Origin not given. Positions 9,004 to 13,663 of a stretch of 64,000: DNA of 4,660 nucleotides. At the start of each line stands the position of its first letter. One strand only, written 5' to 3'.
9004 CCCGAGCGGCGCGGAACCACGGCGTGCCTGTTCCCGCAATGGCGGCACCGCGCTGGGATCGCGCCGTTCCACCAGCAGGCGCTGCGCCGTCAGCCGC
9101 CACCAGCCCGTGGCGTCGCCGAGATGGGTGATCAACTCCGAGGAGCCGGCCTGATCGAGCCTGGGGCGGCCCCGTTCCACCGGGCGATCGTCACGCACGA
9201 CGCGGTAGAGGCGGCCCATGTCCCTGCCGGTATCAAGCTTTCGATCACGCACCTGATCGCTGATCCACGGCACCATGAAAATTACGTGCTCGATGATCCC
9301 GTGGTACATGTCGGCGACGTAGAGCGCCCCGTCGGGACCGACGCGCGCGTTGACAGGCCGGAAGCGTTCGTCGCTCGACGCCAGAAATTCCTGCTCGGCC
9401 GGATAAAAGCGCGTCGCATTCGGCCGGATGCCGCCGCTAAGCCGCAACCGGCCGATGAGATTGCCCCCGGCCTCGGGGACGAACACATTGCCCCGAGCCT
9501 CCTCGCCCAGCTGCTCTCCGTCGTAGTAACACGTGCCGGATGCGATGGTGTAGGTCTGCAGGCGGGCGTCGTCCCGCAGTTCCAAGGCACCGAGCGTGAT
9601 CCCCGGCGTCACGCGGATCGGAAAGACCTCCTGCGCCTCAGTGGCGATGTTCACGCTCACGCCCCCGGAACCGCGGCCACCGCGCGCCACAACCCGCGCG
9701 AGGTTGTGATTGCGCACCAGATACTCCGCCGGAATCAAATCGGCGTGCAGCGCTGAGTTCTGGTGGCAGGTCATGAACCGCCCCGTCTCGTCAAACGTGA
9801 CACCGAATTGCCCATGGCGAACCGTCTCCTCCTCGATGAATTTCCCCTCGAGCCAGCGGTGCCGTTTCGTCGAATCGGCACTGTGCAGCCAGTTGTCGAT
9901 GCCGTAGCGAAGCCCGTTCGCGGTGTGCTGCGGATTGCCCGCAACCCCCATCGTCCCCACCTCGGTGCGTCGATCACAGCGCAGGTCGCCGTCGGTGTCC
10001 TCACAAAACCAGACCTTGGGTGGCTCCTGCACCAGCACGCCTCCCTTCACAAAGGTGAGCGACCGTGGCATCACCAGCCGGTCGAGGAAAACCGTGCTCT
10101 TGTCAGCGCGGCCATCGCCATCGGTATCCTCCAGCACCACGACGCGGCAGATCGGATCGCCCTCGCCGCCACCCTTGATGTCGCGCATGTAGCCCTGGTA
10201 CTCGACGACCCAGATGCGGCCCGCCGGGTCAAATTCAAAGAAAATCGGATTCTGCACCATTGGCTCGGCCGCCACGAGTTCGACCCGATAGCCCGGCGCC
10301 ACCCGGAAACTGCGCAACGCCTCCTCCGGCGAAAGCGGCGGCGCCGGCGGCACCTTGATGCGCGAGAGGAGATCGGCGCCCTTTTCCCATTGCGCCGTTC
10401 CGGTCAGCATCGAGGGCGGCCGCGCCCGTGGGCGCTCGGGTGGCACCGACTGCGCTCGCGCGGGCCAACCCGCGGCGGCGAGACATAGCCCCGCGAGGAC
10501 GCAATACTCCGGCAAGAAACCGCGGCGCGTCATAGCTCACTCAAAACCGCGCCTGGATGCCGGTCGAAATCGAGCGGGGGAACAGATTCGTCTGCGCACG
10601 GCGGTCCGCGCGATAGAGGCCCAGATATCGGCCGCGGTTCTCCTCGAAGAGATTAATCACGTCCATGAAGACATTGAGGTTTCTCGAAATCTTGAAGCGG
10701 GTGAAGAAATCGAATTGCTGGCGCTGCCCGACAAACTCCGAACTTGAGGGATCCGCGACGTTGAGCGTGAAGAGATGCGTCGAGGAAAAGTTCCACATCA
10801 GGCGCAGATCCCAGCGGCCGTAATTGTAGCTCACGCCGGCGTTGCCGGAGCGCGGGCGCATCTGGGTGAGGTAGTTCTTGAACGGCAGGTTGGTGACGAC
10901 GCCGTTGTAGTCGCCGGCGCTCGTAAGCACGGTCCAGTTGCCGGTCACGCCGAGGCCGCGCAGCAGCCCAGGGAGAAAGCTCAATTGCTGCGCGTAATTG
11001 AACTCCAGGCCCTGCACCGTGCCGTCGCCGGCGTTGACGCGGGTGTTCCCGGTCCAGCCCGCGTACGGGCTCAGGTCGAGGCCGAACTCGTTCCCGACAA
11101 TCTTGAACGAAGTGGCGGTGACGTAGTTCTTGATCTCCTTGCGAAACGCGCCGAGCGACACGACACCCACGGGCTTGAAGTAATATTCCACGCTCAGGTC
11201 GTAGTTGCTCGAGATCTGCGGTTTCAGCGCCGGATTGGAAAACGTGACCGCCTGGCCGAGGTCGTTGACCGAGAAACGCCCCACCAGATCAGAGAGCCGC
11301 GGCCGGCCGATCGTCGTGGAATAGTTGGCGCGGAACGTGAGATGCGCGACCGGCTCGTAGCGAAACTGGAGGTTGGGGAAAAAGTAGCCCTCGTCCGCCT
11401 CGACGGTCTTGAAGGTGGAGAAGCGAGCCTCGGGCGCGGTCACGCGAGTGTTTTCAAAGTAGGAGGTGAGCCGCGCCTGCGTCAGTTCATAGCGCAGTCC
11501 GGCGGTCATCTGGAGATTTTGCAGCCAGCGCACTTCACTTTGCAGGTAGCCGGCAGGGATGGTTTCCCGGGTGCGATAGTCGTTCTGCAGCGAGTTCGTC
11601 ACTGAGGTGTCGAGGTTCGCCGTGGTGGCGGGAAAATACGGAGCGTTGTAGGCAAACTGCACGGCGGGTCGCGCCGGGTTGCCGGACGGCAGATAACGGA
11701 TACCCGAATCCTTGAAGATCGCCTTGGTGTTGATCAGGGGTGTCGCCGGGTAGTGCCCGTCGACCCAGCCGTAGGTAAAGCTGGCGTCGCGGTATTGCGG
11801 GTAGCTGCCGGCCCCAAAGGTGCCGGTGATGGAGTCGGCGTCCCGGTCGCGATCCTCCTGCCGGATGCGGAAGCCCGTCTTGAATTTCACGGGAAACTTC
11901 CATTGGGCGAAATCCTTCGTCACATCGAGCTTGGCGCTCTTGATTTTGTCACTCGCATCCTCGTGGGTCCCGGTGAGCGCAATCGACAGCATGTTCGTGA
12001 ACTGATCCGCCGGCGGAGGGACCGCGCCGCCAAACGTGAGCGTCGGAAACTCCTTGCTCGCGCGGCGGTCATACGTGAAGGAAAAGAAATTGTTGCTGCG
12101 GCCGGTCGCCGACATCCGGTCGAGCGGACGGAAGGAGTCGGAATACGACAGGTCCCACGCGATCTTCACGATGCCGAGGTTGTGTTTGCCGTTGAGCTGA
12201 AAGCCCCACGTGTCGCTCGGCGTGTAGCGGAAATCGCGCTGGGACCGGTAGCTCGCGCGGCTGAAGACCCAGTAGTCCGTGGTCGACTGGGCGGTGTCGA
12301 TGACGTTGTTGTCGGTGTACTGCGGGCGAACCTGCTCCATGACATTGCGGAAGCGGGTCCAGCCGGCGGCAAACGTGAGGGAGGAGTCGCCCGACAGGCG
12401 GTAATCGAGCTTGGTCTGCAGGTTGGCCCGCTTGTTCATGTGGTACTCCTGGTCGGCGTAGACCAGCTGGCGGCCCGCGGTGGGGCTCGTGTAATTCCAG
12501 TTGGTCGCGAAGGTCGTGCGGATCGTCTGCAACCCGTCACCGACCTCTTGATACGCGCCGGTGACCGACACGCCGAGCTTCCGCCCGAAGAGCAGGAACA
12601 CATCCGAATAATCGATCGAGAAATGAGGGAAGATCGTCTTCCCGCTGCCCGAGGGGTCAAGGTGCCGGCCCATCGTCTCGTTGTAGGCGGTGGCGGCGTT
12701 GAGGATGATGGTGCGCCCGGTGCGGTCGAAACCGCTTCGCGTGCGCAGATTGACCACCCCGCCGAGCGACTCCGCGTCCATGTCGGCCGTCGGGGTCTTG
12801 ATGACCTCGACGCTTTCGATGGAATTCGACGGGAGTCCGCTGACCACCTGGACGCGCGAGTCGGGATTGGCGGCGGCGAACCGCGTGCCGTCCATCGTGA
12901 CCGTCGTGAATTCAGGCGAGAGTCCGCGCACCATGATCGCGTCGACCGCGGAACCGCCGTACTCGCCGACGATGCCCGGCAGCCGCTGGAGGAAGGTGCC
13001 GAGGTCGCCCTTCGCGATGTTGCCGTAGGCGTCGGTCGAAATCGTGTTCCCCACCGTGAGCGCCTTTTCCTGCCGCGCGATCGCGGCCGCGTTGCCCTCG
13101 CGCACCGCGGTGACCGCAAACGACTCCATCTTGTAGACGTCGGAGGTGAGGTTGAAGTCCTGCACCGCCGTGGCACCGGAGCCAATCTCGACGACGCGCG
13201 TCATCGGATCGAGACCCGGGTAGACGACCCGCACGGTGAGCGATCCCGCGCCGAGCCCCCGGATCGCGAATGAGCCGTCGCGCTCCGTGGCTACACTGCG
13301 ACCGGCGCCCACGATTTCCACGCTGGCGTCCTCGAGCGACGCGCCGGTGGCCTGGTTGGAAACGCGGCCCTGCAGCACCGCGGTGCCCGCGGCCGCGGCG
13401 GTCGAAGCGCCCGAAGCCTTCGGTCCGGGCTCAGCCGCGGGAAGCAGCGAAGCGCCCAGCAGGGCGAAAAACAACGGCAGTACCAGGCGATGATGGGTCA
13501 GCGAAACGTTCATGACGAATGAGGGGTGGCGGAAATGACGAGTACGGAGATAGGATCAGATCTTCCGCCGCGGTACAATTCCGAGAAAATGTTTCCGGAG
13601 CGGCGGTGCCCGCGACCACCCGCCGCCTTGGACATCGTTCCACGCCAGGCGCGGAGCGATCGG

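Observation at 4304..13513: Apparent operon coupling a TonB-dependent receptor to a periplasmic sugar-dehydrogenase/HEAT/cytochrome c fusion, a CE12-like acetylesterase and an Ig-like secreted protein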

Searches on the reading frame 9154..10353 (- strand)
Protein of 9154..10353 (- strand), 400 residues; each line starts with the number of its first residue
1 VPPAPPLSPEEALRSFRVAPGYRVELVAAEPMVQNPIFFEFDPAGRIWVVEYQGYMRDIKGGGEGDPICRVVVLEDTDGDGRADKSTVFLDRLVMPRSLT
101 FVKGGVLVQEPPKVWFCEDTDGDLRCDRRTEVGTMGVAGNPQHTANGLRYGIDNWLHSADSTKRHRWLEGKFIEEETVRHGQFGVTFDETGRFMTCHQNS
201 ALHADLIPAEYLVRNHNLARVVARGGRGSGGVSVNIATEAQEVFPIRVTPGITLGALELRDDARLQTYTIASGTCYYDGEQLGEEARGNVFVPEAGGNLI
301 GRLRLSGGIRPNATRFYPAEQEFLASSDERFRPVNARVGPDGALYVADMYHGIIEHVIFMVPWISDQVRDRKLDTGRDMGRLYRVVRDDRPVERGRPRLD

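Call 41: search_solved_structures(query=A4, max_evalue=10, show_alignments=4)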
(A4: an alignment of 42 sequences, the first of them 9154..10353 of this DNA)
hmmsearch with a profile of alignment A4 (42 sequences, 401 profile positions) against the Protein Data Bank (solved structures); distinct sequences matched with E-value up to 10: 3.
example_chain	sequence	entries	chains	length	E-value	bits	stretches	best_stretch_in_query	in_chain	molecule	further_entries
7cdy_A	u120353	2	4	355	0.19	13.9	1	273-347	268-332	glucose dehydrogenase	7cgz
3hz3_A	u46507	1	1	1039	0.42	12.8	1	107-205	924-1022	Glucansucrase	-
3klk_A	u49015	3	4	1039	0.42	12.8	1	107-205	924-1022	Glucansucrase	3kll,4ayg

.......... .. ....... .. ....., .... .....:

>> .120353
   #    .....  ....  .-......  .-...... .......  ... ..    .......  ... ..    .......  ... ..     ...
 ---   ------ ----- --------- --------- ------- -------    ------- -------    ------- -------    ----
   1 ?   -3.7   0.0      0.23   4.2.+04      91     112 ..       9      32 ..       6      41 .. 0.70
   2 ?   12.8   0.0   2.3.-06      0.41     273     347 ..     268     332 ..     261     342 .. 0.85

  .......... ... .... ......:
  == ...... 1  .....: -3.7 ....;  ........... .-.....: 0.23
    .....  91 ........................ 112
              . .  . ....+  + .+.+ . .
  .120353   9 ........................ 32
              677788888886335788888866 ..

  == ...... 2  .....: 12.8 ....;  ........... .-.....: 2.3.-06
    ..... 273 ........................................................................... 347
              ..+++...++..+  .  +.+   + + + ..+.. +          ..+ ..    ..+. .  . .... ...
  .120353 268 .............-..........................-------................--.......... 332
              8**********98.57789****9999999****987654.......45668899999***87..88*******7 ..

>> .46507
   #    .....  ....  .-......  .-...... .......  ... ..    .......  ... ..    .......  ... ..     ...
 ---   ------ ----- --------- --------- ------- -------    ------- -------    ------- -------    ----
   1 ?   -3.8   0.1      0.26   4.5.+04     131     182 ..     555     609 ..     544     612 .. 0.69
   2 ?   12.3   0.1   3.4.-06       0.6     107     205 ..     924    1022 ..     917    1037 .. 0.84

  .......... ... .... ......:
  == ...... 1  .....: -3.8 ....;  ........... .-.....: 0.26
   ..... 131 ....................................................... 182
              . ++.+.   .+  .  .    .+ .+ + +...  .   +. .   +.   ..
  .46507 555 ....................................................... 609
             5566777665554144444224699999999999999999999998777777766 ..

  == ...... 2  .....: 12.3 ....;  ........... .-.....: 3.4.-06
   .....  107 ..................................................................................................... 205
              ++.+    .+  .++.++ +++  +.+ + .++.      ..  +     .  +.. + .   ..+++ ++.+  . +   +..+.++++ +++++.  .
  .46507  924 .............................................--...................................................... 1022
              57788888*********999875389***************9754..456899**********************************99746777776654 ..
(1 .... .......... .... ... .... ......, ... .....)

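Call 71: search_protein_families(library=pfam, proteins=[window:9154-10353:-], max_evalue=10)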
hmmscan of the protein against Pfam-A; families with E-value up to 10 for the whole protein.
window:9154-10353:- (400 aa): 1 family
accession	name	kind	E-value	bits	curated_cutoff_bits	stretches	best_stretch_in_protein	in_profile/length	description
PF23500.1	DUF7133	-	6.5e-101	338.9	27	1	8-388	1-384/385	Domain of unknown function (DUF7133)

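Call 89: search_protein_representatives(protein=window:9154-10353:-)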
Query: 400 residues. Proteins with E-value up to 0.001 (for the whole library): 11716; up to 1e-10: 6677; up to 1e-30: 1960. The best 150 are listed.
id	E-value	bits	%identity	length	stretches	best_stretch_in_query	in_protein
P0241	3.4e-221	751.1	78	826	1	1-399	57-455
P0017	4.6e-219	744.1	77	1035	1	1-399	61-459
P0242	2.2e-192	656.2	68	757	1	1-399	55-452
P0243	8.9e-192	654.2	70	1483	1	1-399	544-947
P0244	5.7e-187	638.4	69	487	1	1-399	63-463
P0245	1.1e-181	620.9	66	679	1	1-399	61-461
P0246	3.8e-179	612.6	66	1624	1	1-399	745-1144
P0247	7.6e-142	489.7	57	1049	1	1-394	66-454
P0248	2.3e-114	399.2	51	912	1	1-390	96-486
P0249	4.7e-111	388.3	49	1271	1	2-392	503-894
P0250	6.3e-110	384.6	49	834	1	1-389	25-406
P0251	9.8e-108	377.4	49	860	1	1-399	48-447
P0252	9.0e-104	364.3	48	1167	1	1-391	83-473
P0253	1.0e-103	364.2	48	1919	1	1-400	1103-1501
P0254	3.5e-103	362.4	49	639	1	1-395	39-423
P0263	1.3e-99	350.6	48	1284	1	1-389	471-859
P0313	2.3e-89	316.8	45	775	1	4-389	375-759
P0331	6.8e-87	308.7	45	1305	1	2-394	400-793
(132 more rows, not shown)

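Call 97: search_protein_families(library=pfam, proteins=[P0243, P0246, P0249, P0253, P0263, P0331, P0313], max_evalue=0.00001)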
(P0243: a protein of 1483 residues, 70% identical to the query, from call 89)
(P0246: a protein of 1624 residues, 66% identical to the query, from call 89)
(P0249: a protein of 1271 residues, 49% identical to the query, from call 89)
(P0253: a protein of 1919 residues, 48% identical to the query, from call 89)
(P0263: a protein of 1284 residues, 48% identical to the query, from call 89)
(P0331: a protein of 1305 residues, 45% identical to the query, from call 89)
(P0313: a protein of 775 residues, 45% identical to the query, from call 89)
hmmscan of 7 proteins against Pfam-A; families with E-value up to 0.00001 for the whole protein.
P0243 (1483 aa): 7 families
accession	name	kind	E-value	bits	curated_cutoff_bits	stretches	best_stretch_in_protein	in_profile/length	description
PF23500.1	DUF7133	-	2.9e-97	326.9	27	1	551-936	1-384/385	Domain of unknown function (DUF7133)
PF00884.28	Sulfatase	-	5.3e-47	161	25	1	31-378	1-300/301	Sulfatase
PF16347.10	SGSH_C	-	5.1e-15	56.4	29.3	1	327-487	1-149/154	N-sulphoglucosamine sulphohydrolase, C-terminal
PF13646.12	HEAT_2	-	4.9e-09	36.8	27.7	1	1012-1094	2-87/88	HEAT repeats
PF00034.26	Cytochrom_C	-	4.2e-08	34.8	21.3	1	1217-1303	2-89/90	Cytochrome c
PF13442.11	Cytochrome_CBB3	-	5.6e-08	33.4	27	1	1216-1300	3-68/68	Cytochrome C oxidase, cbb3-type, subunit III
PF01663.27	Phosphodiest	-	4.2e-07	30.3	23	1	59-325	19-222/342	Type I phosphodiesterase / nucleotide pyrophosphatase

P0246 (1624 aa): 5 families
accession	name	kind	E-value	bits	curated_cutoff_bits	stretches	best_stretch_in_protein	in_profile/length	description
PF23500.1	DUF7133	-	2.4e-91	307.4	27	1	752-1132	1-383/385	Domain of unknown function (DUF7133)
PF20254.3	DMFA2_C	-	2.5e-85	287.6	27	1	58-455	3-369/374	N,N-dimethylformamidase beta subunit-like, C-terminal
PF13646.12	HEAT_2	-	1.5e-08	35.3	27.7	1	1212-1298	2-88/88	HEAT repeats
PF00034.26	Cytochrom_C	-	3.1e-07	32.1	21.3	1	1359-1447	2-89/90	Cytochrome c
PF13442.11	Cytochrome_CBB3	-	2.4e-06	28.2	27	1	1358-1444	3-68/68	Cytochrome C oxidase, cbb3-type, subunit III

P0249 (1271 aa): 4 families
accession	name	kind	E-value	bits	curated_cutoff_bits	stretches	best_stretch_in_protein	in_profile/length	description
PF23500.1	DUF7133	-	1e-102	344.8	27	1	510-891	2-385/385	Domain of unknown function (DUF7133)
PF04734.18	Ceramidase_alk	-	1.1e-10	41.3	32.1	1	34-240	2-207/509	Neutral/alkaline non-lysosomal ceramidase, N-terminal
PF13646.12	HEAT_2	-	7.8e-10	39.3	27.7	0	907-986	3-84/88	HEAT repeats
PF13442.11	Cytochrome_CBB3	-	4e-07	30.7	27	1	1148-1225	5-68/68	Cytochrome C oxidase, cbb3-type, subunit III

P0253 (1919 aa): 6 families
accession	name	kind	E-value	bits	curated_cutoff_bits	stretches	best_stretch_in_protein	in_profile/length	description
PF23500.1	DUF7133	-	4.9e-94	316.2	27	1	1110-1490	1-384/385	Domain of unknown function (DUF7133)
PF00884.28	Sulfatase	-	2.2e-43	149.2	25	1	35-313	1-300/301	Sulfatase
PF13646.12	HEAT_2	-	1.1e-15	58.1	27.7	2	1569-1655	3-87/88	HEAT repeats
PF16347.10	SGSH_C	-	8.9e-14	52.4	29.3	1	263-332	8-71/154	N-sulphoglucosamine sulphohydrolase, C-terminal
PF02985.28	HEAT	-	2.1e-08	34.1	23.5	0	498-525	2-29/31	HEAT repeat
PF00034.26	Cytochrom_C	-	1.1e-07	33.5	21.3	1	1790-1876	3-90/90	Cytochrome c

P0263 (1284 aa): 5 families
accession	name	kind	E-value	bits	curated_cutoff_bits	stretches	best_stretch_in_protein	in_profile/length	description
PF23500.1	DUF7133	-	1e-96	325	27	1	479-858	2-384/385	Domain of unknown function (DUF7133)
PF13646.12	HEAT_2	-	4.2e-10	40.2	27.7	1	939-1021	5-85/88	HEAT repeats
PF04734.18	Ceramidase_alk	-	5.3e-10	39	32.1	1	29-249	2-230/509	Neutral/alkaline non-lysosomal ceramidase, N-terminal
PF00034.26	Cytochrom_C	-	3.1e-07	32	21.3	1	1159-1245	2-87/90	Cytochrome c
PF13442.11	Cytochrome_CBB3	-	3.5e-06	27.7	27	1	1159-1244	4-68/68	Cytochrome C oxidase, cbb3-type, subunit III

P0331 (1305 aa): 2 families
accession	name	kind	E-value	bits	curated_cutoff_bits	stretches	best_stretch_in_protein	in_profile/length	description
PF23500.1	DUF7133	-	4.8e-103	345.9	27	1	406-788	1-384/385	Domain of unknown function (DUF7133)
PF06439.18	3keto-disac_hyd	-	1.7e-38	133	26.8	1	34-212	1-187/187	3-keto-disaccharide hydrolase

P0313 (775 aa): 1 family
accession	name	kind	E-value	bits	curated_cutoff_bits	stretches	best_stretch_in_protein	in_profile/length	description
PF23500.1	DUF7133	-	4.2e-101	339.5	27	1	379-758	1-384/385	Domain of unknown function (DUF7133)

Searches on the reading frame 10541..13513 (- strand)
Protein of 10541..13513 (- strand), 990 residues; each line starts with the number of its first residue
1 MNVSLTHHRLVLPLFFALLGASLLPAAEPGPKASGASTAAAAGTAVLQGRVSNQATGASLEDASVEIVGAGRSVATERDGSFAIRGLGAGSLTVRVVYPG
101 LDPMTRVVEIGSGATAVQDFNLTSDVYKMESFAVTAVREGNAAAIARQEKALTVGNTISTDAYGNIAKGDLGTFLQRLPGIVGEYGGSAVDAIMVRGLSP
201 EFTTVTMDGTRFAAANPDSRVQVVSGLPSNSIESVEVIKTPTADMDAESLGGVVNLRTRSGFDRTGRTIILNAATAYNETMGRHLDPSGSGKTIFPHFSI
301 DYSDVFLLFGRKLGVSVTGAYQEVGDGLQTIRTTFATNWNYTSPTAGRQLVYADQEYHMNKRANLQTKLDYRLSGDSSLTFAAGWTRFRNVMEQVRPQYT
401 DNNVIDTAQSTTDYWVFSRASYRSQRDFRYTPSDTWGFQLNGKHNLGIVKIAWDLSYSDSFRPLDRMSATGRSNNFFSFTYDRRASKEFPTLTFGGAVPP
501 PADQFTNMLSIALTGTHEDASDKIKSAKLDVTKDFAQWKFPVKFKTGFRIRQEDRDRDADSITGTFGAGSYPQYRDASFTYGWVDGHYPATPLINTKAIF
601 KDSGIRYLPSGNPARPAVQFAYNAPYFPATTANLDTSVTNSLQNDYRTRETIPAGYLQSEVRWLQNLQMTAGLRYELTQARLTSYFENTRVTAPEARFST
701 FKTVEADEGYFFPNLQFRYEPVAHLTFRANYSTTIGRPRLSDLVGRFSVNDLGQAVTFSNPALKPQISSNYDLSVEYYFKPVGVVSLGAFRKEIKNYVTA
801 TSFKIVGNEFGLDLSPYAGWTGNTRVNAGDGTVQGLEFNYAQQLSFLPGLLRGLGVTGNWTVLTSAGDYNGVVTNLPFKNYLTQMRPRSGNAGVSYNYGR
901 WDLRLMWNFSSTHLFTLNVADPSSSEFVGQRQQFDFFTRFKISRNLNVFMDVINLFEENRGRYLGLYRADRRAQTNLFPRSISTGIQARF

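Call 4: search_protein_families(library=pfam, proteins=[window:10541-13513:-], max_evalue=0.01)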
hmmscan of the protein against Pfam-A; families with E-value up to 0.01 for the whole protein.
window:10541-13513:- (990 aa): 4 families
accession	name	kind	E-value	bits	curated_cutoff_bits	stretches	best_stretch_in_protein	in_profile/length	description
PF00593.30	TonB_dep_Rec_b-barrel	-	8e-33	115.4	27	1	474-955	14-436/436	TonB dependent receptor-like, beta-barrel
PF07715.20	Plug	-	1.4e-12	48.5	23.9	1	157-253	11-107/107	TonB-dependent Receptor Plug Domain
PF13620.12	CarboxypepD_reg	-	1.7e-12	48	32.3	1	47-123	2-82/82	Carboxypeptidase regulatory-like domain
PF13715.12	CarbopepD_reg_2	-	2.1e-09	37.7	32.2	1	47-134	1-88/88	CarboxypepD_reg-like domain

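Call 5: search_protein_families(library=ncbifam, proteins=[window:10541-13513:-], max_evalue=0.01)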
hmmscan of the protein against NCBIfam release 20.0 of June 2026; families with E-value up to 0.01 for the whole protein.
window:10541-13513:- (990 aa): 12 families
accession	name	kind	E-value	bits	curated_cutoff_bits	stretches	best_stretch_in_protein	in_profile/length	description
TIGR01782.1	TonB-Xanth-Caul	subfamily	1.3e-118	397.6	310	1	132-990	4-868/868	TonB-dependent receptor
TIGR01785.1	TonB-hemin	subfamily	4.1e-17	61.9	316.85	2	636-971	346-667/677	TonB-dependent heme/hemoglobin receptor family protein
NF010010.0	PRK13483.1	equivalog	4.7e-11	41.4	927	2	127-261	31-165/660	ligand-gated channel protein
NF050067.1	TonBEntbctnRecCfrA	equivalog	1.2e-10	40.4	1200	2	713-839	426-552/698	TonB-dependent ferric enterobactin receptor CfrA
NF049945.1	TonB_dep_FCYXU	equivalog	5.2e-10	38.6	825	1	189-278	94-186/697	TonB-dependent receptor, FCYXU motif-type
NF007478.2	PRK10064.1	equivalog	1.7e-08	33.2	745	1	171-260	67-159/663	catecholate siderophore receptor CirA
NF049947.1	TonB_dep_PCPU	exception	2.1e-07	29.5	800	0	652-811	386-535/685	TonB-dependent receptor, PCPU motif-type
NF010038.0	PRK13513.1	equivalog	3.2e-07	29.3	942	1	158-268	59-174/659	ligand-gated channel protein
NF010011.0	PRK13484.1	equivalog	1.6e-06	26.7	1197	1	185-263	80-163/682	IreA family TonB-dependent siderophore receptor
NF049946.1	TonB_dep_CU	exception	4.4e-06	25.3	700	1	189-278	99-189/683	TonB-dependent receptor, CU motif-type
NF010048.1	PRK13524.1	subfamily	0.0013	17.2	493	1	191-265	99-182/744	FepA family TonB-dependent siderophore receptor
NF049944.1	TonB_dep_PUIUD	equivalog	0.0093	14.3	850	0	189-262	99-173/686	TonB-dependent receptor, PUIUD motif-type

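Call 99: search_solved_structures(query=window:10541-13513:-, max_evalue=0.00001)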
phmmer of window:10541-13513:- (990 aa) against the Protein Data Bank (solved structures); distinct sequences matched with E-value up to 0.00001: 0.
